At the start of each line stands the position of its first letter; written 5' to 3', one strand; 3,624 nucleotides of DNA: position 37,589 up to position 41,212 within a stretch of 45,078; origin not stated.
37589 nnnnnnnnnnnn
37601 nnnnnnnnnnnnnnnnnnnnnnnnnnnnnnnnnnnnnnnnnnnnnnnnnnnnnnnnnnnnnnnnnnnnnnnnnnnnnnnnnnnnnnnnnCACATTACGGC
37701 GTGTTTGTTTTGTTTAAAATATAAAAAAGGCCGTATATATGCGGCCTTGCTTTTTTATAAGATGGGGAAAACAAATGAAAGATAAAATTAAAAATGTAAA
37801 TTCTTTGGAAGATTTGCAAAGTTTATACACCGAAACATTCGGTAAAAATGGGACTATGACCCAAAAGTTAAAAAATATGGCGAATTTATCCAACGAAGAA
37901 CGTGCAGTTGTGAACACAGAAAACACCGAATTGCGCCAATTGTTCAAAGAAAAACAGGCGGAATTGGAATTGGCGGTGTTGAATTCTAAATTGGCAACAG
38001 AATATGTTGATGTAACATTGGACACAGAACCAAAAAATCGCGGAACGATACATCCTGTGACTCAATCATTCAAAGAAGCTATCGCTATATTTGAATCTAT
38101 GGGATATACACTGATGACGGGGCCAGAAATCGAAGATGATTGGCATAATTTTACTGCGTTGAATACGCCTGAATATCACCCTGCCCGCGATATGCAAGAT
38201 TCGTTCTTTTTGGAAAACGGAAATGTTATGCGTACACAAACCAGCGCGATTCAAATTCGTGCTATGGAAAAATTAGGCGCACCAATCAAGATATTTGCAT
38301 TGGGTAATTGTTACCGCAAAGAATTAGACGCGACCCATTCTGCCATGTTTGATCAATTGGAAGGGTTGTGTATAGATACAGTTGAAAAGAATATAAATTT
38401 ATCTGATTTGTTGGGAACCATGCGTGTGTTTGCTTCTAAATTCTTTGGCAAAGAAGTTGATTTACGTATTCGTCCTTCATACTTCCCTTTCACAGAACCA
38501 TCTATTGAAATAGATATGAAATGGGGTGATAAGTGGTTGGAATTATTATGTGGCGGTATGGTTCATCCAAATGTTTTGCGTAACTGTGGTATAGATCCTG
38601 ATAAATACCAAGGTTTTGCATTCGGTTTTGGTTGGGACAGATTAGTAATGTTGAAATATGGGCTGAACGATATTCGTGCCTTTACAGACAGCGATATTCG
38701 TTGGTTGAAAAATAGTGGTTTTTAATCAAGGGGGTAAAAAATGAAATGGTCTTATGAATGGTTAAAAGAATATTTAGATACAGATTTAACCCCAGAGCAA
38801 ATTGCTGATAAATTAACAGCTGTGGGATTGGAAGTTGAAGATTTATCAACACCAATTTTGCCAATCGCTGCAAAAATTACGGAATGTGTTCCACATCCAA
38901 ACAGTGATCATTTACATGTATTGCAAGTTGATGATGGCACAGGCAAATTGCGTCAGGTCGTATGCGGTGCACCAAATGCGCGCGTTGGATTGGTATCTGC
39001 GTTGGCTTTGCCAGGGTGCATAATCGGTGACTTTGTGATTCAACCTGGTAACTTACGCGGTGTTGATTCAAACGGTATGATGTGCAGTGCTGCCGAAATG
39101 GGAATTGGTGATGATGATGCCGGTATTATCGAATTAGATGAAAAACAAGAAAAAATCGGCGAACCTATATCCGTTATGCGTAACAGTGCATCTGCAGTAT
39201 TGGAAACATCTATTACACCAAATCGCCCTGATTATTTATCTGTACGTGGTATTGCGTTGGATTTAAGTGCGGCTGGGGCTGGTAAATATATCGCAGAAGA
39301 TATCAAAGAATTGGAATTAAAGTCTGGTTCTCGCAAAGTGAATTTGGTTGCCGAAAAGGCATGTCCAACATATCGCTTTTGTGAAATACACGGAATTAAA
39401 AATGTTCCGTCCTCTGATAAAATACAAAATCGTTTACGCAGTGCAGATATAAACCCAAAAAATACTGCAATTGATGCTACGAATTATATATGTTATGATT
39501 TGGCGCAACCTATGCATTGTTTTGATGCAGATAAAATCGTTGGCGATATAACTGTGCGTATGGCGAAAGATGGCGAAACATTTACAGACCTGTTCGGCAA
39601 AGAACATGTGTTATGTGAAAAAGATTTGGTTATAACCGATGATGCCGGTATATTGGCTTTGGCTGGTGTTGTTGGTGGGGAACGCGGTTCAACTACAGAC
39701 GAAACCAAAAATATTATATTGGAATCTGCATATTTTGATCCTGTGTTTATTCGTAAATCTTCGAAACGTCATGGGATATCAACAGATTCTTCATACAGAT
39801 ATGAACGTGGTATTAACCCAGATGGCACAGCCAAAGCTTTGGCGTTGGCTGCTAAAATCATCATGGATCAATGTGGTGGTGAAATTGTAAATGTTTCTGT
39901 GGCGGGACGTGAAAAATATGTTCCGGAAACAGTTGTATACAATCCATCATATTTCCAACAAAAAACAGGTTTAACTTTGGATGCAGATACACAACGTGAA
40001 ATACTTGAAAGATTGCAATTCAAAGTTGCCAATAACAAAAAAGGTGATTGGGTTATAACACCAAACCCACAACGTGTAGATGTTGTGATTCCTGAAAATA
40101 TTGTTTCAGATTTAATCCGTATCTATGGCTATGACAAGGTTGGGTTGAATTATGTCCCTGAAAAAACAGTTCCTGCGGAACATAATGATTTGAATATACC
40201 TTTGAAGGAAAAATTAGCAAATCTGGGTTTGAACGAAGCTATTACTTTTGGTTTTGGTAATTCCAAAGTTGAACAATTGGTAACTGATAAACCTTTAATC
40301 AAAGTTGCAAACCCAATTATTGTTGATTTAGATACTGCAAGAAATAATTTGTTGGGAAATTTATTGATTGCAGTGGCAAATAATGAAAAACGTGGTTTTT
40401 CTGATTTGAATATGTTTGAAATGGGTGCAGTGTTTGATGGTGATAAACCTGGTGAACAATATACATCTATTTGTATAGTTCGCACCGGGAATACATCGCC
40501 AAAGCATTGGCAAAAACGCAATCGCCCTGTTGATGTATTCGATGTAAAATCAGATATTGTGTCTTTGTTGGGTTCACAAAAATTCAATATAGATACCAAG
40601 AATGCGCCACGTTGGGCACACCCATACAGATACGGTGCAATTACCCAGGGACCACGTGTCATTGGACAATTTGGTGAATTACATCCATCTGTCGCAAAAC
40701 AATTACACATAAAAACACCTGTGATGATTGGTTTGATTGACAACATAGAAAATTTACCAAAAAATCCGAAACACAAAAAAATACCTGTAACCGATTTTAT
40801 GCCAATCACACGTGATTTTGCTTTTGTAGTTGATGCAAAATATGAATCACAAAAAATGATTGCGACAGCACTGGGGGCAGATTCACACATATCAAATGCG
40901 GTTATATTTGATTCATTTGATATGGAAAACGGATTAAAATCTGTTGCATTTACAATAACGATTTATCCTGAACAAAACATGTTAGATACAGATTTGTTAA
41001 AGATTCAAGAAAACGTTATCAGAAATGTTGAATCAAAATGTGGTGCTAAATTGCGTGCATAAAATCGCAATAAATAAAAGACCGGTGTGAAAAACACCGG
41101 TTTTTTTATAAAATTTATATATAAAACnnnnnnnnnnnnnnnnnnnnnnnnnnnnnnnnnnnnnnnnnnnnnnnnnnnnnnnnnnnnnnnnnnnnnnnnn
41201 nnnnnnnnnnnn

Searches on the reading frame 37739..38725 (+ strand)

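Call 13: search_protein_families(library=pfam, proteins=[window:37739-38725:+], max_evalue=0.001)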
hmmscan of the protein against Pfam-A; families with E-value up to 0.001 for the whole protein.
window:37739-38725:+ (328 aa): 2 families
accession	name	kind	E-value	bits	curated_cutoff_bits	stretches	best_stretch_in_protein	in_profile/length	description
PF01409.25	tRNA-synt_2d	-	1.3e-88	297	19.8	1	90-325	2-245/246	tRNA synthetases class II core domain (F)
PF02912.23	Phe_tRNA-synt_N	-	5.3e-09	36.4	22.3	1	21-85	1-69/69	Aminoacyl tRNA synthetase class II, N-terminal domain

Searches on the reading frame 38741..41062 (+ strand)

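Call 13: search_protein_families(library=pfam, proteins=[window:38741-41062:+], max_evalue=0.001)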
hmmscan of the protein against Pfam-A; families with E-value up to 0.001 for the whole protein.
window:38741-41062:+ (773 aa): 6 families
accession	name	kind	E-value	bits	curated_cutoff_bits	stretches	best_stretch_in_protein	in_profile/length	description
PF03483.22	B3_4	-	5.7e-60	202.3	29.3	1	207-379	1-174/174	B3/4 domain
PF17759.6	tRNA_synthFbeta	-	2.7e-37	128.8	22.4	1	480-663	17-209/214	Phenylalanyl tRNA synthetase beta chain CLM domain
PF01588.26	tRNA_bind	-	1.3e-18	67.3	27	1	44-136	4-91/96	Putative tRNA binding domain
PF03484.21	B5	-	1.8e-17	63.7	28.6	1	400-464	3-67/67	tRNA synthetase B5 domain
PF03147.19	FDX-ACB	-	3.6e-10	40.6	31.1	1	688-772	5-94/94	Ferredoxin-fold anticodon binding domain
PF18262.7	PhetRS_B1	-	0.00063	20.4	26.8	0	130-175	33-77/83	Phe-tRNA synthetase beta subunit B1 domain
